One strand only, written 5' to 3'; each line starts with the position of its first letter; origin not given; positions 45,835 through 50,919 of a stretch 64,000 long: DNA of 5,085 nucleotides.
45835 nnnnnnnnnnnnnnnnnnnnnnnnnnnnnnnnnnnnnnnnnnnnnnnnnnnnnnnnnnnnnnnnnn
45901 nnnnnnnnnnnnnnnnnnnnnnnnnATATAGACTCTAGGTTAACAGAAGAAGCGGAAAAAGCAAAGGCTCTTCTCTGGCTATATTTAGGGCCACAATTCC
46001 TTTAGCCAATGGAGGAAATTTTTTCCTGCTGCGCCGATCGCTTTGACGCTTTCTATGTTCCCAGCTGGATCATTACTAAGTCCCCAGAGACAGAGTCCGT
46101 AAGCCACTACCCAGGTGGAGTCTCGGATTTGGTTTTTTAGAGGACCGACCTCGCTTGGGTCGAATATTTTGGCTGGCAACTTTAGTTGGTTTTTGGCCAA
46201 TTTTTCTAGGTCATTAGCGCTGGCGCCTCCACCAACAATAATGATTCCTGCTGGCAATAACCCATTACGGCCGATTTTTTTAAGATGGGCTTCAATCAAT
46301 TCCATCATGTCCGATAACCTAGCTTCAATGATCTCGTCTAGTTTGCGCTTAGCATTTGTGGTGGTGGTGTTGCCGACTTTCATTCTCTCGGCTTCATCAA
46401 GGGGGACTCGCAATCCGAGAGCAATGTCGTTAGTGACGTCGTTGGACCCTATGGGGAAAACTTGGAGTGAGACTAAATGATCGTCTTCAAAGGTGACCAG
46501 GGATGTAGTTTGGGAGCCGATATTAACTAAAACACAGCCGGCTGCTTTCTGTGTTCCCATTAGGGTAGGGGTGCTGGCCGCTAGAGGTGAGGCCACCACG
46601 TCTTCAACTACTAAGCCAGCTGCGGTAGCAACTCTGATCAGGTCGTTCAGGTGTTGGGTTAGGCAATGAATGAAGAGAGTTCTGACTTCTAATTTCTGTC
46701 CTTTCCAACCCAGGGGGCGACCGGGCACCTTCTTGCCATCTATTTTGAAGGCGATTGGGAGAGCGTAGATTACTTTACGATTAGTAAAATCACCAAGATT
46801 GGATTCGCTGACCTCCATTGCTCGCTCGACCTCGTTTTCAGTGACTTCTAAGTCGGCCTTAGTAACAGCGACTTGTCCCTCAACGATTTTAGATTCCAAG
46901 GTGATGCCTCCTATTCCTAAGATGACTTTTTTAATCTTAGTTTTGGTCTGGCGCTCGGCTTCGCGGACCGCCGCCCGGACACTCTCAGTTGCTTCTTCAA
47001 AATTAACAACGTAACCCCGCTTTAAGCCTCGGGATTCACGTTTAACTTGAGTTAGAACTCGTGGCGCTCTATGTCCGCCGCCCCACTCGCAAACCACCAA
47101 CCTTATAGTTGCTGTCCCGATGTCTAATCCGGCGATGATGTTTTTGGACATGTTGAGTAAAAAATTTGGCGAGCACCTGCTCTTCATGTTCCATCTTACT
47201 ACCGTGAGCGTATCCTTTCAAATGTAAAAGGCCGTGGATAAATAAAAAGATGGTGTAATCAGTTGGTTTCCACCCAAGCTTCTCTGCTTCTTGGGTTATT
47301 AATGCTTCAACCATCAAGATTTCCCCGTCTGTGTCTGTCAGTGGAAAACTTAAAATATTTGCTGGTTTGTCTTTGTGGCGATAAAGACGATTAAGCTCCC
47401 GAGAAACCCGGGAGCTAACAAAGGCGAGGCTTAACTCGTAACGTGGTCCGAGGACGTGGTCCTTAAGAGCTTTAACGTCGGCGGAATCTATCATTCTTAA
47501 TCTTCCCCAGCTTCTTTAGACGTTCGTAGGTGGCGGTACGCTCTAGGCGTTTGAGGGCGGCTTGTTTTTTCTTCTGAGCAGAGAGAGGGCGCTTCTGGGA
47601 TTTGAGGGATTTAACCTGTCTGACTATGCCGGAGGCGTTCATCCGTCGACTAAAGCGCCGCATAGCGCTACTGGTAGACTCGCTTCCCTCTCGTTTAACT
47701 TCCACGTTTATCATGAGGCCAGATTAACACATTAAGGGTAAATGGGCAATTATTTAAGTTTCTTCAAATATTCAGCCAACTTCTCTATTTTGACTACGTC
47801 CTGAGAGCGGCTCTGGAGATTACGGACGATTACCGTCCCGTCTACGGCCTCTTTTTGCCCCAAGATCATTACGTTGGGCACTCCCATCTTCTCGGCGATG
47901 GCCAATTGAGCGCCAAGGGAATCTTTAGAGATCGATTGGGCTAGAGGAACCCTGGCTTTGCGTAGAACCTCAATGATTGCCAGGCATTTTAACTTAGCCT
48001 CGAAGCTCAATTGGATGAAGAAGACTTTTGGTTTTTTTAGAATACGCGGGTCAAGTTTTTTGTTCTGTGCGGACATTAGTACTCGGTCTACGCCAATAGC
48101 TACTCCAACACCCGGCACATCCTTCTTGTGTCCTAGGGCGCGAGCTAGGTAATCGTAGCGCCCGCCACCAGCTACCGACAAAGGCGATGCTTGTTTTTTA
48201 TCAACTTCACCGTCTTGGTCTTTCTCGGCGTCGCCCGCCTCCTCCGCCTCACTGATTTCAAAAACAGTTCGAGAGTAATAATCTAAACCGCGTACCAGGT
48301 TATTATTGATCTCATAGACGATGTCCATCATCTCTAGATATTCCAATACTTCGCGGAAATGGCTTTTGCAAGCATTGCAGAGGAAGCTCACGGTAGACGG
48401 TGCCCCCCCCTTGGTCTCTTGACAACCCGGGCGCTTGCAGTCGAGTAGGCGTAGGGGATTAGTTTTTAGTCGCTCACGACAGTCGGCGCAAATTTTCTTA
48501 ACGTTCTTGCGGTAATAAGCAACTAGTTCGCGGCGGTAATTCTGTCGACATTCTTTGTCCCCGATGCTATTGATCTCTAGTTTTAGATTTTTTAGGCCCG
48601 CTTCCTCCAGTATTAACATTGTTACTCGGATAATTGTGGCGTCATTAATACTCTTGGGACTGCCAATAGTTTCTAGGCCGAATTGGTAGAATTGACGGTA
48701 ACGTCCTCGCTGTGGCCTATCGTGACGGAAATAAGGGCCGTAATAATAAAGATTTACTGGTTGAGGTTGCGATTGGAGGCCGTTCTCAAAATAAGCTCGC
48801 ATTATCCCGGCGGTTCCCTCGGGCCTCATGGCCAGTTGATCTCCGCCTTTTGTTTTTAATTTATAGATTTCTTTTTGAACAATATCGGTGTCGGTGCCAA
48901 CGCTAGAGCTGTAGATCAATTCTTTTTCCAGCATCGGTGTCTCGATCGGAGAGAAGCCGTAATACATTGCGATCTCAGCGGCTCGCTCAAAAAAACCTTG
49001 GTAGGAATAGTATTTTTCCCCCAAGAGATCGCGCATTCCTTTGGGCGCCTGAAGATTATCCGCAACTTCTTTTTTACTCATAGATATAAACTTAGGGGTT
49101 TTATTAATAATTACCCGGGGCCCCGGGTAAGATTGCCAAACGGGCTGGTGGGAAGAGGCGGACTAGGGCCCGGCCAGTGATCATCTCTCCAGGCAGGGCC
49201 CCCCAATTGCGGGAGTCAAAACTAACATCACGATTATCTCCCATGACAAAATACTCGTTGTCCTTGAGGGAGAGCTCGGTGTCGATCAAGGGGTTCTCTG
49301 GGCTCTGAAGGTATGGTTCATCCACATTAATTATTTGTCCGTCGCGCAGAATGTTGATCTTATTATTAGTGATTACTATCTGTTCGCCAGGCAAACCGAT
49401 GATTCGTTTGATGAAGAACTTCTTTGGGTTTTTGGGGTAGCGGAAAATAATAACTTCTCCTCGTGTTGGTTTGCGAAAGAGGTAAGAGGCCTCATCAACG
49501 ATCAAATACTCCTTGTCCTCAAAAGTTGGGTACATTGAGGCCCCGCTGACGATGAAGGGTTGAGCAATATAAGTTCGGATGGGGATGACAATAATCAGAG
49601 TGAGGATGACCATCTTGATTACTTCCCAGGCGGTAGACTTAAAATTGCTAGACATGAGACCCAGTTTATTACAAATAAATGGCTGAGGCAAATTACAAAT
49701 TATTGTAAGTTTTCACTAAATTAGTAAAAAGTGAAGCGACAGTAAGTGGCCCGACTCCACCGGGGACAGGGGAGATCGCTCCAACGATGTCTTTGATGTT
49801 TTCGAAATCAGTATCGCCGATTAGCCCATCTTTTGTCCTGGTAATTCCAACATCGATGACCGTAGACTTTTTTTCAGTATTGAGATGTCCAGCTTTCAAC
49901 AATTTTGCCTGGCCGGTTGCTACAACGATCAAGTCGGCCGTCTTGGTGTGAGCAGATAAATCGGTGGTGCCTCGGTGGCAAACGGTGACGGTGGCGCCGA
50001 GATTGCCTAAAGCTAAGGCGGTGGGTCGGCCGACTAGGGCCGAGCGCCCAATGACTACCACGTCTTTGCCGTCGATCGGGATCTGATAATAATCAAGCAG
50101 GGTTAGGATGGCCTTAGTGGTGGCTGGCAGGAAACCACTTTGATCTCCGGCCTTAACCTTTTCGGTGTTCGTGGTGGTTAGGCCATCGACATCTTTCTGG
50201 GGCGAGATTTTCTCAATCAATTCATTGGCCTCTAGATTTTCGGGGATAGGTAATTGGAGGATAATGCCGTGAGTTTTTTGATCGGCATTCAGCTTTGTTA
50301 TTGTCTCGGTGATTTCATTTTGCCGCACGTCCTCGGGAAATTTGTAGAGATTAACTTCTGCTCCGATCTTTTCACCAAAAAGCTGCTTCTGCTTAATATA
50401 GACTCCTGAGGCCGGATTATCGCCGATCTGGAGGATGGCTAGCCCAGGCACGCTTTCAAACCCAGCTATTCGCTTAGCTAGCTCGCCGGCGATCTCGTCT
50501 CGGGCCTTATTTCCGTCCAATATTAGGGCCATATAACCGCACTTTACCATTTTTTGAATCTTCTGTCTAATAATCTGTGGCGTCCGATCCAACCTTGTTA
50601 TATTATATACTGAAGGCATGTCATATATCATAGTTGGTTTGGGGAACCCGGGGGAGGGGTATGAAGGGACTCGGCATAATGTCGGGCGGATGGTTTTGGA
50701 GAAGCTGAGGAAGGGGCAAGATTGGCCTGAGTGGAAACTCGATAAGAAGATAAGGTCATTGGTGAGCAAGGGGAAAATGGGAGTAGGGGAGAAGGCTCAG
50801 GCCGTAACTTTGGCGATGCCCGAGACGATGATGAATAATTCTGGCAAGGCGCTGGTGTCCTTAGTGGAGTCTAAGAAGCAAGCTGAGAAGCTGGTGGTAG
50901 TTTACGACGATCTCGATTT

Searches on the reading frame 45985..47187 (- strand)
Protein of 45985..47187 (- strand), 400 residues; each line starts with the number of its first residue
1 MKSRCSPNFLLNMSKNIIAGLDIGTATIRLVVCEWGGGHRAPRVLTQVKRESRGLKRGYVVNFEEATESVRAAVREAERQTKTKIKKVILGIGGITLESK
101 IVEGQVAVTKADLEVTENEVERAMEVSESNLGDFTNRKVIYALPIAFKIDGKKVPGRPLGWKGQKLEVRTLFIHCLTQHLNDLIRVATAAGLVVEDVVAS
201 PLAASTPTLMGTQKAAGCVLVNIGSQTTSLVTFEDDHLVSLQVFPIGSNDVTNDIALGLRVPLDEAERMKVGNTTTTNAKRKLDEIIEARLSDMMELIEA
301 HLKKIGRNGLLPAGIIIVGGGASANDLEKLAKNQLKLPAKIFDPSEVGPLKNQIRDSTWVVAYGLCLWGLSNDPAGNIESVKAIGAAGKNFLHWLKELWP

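Call 8: search_protein_families(library=pfam, proteins=[window:45985-47187:-], max_evalue=0.001)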
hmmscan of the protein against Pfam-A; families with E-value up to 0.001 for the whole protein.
window:45985-47187:- (400 aa): 4 families
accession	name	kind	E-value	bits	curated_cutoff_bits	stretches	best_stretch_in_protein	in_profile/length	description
PF14450.12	FtsA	-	3.9e-26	92.3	31.8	1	219-364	1-127/127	Cell division protein FtsA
PF02491.25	SHS2_FTSA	-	1.5e-11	44.9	25.4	1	97-173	4-78/79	SHS2 domain inserted in FTSA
PF11104.14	PilM_2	-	7.4e-11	42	27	1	20-357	1-320/340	Type IV pilus assembly protein PilM;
PF06723.19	MreB_Mbl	-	1.4e-06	27.8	27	0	280-343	239-305/327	MreB/Mbl protein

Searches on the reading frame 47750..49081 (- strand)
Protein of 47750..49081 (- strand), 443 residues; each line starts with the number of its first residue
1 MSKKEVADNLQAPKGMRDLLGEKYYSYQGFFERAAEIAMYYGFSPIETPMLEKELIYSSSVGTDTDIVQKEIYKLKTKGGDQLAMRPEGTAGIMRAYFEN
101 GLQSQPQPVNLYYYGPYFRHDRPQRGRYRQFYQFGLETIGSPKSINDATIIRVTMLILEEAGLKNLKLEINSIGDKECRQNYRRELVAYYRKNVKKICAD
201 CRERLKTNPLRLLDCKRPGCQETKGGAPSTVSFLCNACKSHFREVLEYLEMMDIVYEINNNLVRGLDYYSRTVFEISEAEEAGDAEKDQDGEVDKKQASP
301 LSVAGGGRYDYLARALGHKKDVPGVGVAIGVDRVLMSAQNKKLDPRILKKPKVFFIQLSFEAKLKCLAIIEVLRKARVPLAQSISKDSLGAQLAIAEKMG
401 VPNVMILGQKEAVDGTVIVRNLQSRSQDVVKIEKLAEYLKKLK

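Call 8: search_protein_families(library=pfam, proteins=[window:47750-49081:-], max_evalue=0.001)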
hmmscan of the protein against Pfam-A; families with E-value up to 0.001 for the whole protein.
window:47750-49081:- (443 aa): 4 families
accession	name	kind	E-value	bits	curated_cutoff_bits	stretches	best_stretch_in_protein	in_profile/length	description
PF13393.11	tRNA-synt_His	-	5.7e-33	114.9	25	1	15-334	1-308/308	Histidyl-tRNA synthetase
PF00587.30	tRNA-synt_2b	-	6.6e-14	52.8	29.3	1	73-276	1-120/179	tRNA synthetase class II core domain (G, H, P, S and T)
PF03129.25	HGTP_anticodon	-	4.9e-12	46.3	21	1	352-441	1-93/94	Anticodon binding domain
PF10955.13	Fin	-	0.0003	21.4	23.7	0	163-209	17-66/76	Anti-sigma-F factor Fin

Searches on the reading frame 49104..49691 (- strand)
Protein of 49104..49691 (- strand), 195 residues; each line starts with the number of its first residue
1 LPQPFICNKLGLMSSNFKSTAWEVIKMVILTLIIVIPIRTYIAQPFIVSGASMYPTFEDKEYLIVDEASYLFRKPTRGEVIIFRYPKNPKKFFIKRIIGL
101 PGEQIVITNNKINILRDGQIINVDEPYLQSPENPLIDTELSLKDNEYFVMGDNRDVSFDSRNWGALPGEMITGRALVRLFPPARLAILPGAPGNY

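Call 8: search_protein_families(library=pfam, proteins=[window:49104-49691:-], max_evalue=0.001)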
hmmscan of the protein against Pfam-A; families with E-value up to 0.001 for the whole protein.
window:49104-49691:- (195 aa): 2 families
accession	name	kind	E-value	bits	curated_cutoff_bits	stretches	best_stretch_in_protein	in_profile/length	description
PF10502.14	Peptidase_S26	-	4.2e-42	144.4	22.9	1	22-179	2-167/168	Signal peptidase, peptidase S26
PF00717.28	Peptidase_S24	-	7.7e-05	22.8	23.3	1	48-107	40-91/116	Peptidase S24-like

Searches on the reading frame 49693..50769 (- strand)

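Call 8: search_protein_families(library=pfam, proteins=[window:49693-50769:-], max_evalue=0.001)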
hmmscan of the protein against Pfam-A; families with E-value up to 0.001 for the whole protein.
window:49693-50769:- (358 aa): 2 families
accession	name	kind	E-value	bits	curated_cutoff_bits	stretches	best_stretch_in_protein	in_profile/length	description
PF02882.25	THF_DHG_CYH_C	-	2.8e-50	170.2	27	1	200-356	3-157/160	Tetrahydrofolate dehydrogenase/cyclohydrolase, NAD(P)-binding domain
PF00763.28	THF_DHG_CYH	-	1.9e-31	109.1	32.8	1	84-195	1-115/115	Tetrahydrofolate dehydrogenase/cyclohydrolase, catalytic domain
